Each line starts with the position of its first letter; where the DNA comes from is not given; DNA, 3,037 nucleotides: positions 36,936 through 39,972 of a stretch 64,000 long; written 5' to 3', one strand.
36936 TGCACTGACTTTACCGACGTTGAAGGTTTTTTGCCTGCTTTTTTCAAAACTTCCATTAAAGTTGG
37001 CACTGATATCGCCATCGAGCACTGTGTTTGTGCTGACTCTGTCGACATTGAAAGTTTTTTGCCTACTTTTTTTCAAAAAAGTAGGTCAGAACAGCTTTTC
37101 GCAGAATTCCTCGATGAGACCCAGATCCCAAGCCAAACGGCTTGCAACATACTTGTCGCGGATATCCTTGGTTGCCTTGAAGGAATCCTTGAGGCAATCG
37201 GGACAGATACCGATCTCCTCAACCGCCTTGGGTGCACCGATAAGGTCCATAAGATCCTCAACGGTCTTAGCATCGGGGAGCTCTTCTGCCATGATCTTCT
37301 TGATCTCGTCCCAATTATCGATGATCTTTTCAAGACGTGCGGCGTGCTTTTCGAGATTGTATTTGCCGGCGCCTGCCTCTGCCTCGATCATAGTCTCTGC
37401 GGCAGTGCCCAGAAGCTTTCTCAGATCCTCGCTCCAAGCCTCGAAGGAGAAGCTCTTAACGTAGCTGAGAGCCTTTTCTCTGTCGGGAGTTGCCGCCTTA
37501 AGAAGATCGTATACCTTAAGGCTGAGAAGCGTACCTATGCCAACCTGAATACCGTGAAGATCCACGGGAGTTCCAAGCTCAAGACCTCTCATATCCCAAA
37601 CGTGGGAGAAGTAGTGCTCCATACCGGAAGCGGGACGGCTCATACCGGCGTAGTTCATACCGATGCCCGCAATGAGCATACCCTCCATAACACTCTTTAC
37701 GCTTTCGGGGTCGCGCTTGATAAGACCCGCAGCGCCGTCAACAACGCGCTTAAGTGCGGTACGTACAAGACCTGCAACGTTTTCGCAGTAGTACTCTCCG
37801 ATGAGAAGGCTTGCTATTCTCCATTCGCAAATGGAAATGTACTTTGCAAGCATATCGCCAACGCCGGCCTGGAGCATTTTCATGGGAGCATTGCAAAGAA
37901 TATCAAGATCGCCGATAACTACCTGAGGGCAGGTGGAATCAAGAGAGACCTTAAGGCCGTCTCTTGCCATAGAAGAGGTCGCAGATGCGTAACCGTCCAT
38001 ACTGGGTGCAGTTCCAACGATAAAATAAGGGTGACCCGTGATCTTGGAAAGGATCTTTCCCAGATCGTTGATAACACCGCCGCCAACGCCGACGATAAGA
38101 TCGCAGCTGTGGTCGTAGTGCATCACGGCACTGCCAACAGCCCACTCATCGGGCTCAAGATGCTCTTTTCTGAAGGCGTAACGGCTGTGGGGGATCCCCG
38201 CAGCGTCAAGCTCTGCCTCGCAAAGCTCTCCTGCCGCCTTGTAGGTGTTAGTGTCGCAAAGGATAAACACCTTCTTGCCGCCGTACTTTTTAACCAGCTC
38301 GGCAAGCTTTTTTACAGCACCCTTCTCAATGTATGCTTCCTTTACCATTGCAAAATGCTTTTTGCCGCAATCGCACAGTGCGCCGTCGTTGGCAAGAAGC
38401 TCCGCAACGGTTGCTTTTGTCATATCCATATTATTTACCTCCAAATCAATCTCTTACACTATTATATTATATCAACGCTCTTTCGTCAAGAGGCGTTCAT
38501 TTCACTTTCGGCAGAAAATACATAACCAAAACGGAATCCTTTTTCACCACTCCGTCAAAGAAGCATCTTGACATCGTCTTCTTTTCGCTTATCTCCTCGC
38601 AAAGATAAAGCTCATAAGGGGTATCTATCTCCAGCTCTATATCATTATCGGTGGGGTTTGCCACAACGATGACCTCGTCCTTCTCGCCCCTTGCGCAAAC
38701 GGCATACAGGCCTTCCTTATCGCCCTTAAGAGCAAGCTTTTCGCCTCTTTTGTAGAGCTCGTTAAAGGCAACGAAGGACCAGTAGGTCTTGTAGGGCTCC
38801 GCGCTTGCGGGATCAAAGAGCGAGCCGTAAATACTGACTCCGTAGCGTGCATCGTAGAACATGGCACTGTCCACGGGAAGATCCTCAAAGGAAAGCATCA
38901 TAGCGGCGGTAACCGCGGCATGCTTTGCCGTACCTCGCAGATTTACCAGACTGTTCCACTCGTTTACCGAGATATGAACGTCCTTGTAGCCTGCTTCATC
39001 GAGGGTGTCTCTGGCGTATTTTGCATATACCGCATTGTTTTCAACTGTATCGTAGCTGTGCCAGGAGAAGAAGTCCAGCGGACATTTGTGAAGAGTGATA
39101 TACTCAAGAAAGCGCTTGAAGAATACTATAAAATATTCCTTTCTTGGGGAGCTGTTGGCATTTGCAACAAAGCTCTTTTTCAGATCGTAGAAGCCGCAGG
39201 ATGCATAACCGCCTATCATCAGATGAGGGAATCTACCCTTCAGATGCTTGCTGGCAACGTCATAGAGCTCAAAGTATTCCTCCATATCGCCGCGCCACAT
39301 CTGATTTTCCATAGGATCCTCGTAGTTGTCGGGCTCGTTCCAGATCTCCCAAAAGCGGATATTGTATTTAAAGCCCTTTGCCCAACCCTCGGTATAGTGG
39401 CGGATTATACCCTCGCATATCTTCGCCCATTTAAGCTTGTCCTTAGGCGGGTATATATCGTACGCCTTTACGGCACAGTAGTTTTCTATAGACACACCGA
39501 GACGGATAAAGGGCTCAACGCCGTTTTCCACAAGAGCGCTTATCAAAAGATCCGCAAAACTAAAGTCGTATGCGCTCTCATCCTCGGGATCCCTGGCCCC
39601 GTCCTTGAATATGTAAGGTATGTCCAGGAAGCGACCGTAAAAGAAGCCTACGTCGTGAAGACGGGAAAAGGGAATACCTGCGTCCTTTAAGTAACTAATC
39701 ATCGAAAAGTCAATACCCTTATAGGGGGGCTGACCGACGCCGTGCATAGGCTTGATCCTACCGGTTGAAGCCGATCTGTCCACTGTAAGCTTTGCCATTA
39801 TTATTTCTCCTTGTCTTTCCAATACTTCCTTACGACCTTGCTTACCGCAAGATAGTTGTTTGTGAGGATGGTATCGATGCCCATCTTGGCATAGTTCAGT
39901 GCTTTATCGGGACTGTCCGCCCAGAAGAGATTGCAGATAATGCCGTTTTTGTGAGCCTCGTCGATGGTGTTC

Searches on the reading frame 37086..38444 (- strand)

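Call 13: search_protein_families(library=pfam, proteins=[window:37086-38444:-])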
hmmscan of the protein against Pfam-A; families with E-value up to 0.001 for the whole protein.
window:37086-38444:- (452 aa): 2 families
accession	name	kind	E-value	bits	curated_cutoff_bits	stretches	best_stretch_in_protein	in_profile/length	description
PF13685.12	Fe-ADH_2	-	1.5e-31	109.9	28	1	39-187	2-149/149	Iron-containing alcohol dehydrogenase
PF00465.25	Fe-ADH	-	3.1e-13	50.1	31.3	1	37-177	4-165/168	Iron-containing alcohol dehydrogenase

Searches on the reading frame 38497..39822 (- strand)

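Call 89: search_protein_families(library=pfam, proteins=[window:38497-39822:-], max_evalue=0.01)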
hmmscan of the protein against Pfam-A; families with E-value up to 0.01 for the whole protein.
window:38497-39822:- (441 aa): 1 family
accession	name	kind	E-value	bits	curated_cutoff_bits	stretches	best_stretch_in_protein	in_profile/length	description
PF01229.23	Glyco_hydro_39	-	1.7e-19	70.4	26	1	78-262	67-231/472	Glycosyl hydrolases family 39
